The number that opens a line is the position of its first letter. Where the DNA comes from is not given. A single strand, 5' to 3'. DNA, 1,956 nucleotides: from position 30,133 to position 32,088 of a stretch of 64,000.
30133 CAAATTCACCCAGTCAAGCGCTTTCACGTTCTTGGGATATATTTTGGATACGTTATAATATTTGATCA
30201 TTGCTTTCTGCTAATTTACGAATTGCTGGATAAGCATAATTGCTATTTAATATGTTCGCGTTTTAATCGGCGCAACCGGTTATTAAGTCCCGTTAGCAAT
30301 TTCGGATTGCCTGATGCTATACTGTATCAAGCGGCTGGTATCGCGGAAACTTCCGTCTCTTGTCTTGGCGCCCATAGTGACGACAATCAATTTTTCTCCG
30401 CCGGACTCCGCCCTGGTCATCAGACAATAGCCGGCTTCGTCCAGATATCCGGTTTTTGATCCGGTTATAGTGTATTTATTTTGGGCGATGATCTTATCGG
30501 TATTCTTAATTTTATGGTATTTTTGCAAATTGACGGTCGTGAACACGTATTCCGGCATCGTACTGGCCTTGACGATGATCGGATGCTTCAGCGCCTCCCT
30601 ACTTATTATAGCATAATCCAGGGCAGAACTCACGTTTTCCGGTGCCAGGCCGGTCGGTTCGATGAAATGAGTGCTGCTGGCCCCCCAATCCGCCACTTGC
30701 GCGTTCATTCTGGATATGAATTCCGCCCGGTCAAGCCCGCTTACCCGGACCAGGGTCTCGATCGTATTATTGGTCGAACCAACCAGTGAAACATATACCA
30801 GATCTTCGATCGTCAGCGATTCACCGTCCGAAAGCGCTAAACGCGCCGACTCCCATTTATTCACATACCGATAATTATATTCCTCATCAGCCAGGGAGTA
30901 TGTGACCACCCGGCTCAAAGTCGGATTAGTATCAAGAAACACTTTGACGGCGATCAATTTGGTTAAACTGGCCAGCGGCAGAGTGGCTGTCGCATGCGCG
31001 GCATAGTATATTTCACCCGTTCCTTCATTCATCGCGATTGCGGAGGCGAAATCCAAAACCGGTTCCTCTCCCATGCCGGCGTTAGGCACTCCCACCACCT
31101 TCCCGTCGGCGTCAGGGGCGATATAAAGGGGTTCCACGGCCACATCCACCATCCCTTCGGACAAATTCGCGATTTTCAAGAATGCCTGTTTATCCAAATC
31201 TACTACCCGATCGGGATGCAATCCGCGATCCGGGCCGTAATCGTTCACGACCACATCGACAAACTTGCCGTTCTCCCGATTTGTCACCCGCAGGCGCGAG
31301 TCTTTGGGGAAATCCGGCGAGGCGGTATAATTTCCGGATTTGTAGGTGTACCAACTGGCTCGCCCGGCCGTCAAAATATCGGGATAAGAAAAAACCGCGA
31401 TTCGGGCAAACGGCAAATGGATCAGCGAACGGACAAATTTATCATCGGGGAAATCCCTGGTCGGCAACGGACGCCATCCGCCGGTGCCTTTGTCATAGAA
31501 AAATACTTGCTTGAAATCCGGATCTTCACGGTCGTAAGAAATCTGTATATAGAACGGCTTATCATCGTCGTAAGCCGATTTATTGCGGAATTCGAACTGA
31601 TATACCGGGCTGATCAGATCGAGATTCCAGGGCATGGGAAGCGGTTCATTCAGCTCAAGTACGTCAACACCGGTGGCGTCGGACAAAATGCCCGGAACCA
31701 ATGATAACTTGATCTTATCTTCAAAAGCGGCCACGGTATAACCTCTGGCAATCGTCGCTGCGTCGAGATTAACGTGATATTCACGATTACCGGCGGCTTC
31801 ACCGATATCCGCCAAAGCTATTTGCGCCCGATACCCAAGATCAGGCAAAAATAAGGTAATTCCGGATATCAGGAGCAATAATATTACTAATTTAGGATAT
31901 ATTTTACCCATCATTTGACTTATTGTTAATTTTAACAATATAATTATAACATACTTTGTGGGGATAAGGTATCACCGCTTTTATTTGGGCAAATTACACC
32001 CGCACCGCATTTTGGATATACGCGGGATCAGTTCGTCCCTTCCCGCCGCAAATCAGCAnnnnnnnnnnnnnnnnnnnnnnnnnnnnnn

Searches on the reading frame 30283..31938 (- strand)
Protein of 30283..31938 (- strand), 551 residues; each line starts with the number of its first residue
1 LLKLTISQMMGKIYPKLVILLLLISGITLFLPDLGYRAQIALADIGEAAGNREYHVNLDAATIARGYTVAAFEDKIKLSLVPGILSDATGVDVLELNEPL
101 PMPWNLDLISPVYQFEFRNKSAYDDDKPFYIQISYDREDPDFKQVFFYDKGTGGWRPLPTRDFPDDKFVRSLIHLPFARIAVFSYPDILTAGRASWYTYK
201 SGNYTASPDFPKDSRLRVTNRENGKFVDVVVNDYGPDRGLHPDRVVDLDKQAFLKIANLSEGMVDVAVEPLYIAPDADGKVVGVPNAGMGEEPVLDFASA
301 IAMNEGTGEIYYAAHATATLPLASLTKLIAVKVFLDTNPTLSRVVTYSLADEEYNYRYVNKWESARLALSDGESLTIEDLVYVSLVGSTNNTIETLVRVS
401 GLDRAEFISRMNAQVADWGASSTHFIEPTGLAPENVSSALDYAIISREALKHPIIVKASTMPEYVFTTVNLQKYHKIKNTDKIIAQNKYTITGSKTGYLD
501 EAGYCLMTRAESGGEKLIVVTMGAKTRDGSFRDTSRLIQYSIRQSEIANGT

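Call 51: search_protein_families(library=pfam, proteins=[window:30283-31938:-], max_evalue=0.00001)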
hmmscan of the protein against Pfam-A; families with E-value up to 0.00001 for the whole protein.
window:30283-31938:- (551 aa): 2 families
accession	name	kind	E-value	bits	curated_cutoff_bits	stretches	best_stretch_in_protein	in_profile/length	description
PF00768.25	Peptidase_S11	-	7.4e-39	134.1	27.6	1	294-526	9-239/239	D-alanyl-D-alanine carboxypeptidase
PF03330.24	DPBB_1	-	5.9e-09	36.5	28.8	1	197-267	9-82/83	Lytic transglycolase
